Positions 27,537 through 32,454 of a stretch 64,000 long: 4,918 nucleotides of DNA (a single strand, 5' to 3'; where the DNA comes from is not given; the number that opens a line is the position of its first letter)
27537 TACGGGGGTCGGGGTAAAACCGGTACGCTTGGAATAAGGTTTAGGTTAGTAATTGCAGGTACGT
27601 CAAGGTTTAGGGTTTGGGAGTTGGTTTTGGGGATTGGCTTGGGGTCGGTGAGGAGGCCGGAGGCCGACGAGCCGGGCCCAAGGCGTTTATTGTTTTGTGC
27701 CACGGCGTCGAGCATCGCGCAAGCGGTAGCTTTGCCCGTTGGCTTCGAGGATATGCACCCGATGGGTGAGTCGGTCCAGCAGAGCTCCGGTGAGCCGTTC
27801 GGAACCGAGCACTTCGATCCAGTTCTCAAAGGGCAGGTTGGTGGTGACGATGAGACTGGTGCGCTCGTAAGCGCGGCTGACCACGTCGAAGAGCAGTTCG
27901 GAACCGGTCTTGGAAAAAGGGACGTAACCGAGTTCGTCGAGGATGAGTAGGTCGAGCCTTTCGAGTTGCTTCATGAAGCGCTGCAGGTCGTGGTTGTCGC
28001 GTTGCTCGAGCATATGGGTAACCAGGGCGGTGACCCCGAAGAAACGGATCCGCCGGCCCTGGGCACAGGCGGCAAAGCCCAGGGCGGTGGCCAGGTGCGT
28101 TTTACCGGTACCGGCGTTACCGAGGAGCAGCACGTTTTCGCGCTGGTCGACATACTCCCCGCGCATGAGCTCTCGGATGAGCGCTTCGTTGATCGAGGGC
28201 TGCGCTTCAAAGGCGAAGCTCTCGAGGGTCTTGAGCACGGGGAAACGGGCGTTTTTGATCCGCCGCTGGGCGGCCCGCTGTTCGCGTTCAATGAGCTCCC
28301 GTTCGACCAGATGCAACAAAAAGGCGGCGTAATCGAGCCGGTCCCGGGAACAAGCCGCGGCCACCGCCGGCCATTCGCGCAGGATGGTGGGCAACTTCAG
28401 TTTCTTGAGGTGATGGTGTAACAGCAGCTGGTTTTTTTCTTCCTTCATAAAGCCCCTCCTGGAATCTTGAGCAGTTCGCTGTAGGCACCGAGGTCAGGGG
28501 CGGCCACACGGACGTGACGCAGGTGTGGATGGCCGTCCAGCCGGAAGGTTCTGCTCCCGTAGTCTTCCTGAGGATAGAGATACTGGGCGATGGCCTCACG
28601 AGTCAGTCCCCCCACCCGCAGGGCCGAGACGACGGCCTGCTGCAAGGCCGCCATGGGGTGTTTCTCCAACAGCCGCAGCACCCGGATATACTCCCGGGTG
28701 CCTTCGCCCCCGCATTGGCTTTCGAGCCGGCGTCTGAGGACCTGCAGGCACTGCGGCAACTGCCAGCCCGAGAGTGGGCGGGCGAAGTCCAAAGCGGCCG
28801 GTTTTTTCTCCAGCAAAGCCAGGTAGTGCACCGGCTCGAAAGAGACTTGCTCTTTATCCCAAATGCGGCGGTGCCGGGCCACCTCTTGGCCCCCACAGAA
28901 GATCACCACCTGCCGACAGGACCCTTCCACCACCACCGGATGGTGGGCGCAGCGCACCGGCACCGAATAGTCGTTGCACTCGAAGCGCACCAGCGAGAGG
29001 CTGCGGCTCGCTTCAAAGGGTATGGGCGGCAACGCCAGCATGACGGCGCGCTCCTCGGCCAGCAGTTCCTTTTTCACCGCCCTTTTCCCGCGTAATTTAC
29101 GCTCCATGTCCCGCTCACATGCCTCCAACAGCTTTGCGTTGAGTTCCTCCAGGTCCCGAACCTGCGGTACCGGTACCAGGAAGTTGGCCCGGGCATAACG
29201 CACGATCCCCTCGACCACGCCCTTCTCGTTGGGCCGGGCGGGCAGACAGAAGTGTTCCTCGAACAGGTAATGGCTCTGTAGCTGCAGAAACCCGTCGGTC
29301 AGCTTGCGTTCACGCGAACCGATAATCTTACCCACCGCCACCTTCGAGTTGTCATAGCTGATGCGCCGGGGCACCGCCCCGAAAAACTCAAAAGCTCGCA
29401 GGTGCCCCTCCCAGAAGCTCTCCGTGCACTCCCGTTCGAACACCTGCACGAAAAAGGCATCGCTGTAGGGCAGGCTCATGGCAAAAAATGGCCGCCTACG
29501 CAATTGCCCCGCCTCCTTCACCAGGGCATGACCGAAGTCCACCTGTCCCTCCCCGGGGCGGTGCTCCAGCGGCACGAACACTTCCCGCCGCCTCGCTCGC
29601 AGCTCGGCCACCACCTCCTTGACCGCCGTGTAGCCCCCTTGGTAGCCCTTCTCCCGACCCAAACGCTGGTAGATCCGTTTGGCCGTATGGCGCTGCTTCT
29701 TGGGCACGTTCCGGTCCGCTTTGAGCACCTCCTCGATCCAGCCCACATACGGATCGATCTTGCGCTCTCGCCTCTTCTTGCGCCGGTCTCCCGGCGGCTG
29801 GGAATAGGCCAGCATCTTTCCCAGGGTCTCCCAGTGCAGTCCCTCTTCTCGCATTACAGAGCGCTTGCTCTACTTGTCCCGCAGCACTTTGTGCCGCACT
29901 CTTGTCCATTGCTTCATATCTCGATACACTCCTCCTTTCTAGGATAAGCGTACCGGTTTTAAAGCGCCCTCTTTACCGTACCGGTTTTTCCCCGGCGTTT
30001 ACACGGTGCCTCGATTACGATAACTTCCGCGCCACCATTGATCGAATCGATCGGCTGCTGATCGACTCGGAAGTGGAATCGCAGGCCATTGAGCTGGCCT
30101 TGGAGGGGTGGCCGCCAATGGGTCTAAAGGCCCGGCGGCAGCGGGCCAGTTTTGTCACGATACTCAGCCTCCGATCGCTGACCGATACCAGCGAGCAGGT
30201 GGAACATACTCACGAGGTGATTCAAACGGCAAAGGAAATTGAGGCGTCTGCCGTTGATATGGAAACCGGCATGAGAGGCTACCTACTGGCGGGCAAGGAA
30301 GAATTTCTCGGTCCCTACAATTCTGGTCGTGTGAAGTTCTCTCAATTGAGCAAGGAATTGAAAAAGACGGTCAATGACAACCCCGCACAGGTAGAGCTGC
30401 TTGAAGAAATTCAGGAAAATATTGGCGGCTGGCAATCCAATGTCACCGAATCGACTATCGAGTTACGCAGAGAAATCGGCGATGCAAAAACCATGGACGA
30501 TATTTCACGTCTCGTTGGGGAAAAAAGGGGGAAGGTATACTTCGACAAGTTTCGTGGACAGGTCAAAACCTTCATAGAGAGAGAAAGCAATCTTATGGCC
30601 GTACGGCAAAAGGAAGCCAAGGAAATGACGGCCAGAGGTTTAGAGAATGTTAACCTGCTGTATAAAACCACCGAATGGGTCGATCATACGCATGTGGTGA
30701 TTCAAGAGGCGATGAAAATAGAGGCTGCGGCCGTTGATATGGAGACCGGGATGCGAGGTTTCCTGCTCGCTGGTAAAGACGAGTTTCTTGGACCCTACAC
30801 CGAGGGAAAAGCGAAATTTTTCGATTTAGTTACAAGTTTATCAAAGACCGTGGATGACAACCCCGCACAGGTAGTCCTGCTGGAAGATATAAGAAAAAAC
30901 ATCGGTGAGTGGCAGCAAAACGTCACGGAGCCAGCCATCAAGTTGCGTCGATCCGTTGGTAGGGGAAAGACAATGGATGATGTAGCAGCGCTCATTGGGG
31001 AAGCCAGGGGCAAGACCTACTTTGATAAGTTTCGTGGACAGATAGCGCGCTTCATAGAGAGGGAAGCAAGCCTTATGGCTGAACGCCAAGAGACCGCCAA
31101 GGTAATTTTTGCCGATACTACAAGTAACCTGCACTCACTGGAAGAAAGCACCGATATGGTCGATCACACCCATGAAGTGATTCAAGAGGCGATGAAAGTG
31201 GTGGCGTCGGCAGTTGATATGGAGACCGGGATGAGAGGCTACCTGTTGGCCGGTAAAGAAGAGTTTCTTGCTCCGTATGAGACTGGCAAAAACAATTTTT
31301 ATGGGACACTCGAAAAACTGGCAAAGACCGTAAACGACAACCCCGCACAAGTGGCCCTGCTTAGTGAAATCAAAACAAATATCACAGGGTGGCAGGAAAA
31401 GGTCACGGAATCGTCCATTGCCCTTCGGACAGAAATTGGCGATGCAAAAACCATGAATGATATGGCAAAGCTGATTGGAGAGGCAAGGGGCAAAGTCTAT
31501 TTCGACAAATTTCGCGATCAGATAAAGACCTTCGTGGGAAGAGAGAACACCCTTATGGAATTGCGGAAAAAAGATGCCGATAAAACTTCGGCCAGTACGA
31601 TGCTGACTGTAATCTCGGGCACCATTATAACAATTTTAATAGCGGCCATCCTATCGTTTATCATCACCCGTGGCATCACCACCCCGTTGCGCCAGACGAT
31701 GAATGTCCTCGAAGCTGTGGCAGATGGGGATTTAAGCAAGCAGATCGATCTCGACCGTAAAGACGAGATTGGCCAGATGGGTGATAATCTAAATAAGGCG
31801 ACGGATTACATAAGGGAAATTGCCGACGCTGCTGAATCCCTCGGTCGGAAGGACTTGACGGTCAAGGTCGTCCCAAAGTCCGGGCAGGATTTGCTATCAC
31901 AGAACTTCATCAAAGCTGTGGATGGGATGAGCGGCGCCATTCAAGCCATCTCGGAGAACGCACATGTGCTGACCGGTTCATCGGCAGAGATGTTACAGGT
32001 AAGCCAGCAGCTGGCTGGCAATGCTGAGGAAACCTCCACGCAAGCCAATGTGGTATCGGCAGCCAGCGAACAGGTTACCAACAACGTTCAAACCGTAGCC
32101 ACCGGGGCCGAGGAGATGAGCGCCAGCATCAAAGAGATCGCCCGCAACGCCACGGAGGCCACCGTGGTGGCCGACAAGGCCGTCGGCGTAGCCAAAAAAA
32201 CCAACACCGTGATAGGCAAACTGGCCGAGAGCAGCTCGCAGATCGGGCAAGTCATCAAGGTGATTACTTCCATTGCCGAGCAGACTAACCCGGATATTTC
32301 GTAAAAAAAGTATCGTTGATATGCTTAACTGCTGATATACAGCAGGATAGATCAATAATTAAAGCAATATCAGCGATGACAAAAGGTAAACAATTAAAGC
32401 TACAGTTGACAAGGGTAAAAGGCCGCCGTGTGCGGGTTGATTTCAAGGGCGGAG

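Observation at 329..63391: Short perfect tandem duplications (2-30 bp) recur throughout the window and account for several gene disruptions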

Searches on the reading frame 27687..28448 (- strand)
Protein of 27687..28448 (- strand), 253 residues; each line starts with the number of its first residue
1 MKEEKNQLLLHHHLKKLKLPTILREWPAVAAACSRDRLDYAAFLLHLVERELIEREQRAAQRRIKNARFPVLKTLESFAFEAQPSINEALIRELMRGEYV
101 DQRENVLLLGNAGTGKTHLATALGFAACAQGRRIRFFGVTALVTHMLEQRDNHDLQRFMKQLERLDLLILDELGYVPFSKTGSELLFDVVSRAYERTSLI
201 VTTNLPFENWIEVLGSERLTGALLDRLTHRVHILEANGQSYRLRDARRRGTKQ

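Call 8: search_protein_families(library=pfam, proteins=[window:27687-28448:-])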
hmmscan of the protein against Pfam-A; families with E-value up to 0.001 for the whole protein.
window:27687-28448:- (253 aa): 7 families
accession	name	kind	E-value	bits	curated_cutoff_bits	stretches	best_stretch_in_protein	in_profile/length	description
PF01695.23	IstB_IS21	-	7e-74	248.8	24.1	1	13-247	2-236/238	IstB-like ATP binding protein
PF00308.24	Bac_DnaA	-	1.2e-08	35.7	23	1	105-203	36-136/162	Bacterial DnaA ATPAse domain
PF13604.12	AAA_30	-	3.4e-05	24.1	27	1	101-177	16-101/191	AAA domain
PF13191.12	AAA_16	-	8.3e-05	23.6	32.6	1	100-153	20-85/167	AAA ATPase domain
PF00004.35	AAA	-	0.00016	22.6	21.2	1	106-205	1-110/131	ATPase family associated with various cellular activities (AAA)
PF13481.12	AAA_25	-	0.00033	20.8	27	0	93-135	24-64/195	AAA domain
PF02562.22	PhoH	-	0.001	19.1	27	0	101-135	17-51/205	PhoH-like protein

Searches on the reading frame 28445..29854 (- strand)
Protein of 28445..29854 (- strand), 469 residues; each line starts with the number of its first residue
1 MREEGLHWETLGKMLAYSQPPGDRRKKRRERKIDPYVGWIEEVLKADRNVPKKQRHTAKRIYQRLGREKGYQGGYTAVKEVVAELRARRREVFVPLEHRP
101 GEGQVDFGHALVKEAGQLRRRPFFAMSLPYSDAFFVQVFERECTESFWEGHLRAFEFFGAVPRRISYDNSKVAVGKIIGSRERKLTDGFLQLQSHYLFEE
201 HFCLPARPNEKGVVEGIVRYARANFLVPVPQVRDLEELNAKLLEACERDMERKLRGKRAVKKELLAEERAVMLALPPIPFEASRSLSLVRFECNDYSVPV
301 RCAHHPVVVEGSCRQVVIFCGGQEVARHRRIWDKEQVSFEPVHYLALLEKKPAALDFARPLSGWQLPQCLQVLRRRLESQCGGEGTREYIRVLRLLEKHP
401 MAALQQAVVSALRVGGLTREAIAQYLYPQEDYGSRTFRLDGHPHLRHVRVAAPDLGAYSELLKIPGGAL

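Call 8: search_protein_families(library=pfam, proteins=[window:28445-29854:-])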
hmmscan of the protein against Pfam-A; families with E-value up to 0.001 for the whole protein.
window:28445-29854:- (469 aa): 1 family
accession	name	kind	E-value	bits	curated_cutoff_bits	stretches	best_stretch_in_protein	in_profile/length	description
PF22483.2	Mu-transpos_C_2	-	5.8e-17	61.6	27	1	287-338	20-71/73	Mu transposase, C-terminal domain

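Call 43: search_protein_families(library=ncbifam, proteins=[window:28445-29854:-], max_evalue=0.01)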
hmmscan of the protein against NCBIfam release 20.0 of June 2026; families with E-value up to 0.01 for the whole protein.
window:28445-29854:- (469 aa): 1 family
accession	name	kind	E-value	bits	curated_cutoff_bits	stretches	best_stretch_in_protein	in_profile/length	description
NF033546.1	transpos_IS21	equivalog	4.7e-73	246.3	160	1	2-277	16-294/294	IS21 family transposase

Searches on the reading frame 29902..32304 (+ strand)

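Call 8: search_protein_families(library=pfam, proteins=[window:29902-32304:+])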
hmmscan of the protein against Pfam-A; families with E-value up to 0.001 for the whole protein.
window:29902-32304:+ (800 aa): 4 families
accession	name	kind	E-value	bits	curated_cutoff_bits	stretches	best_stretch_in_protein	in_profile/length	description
PF05227.19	CHASE3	-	1.3e-119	394.8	28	3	97-237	2-137/138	CHASE3 domain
PF00672.30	HAMP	-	4.2e-14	53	25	1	588-638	2-52/53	HAMP domain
PF00015.26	MCPsignal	-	0.00014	22.2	34.6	1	751-796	5-50/172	Methyl-accepting chemotaxis protein (MCP) signalling domain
PF18947.5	HAMP_2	-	0.00033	21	24.3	0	592-638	20-66/67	HAMP domain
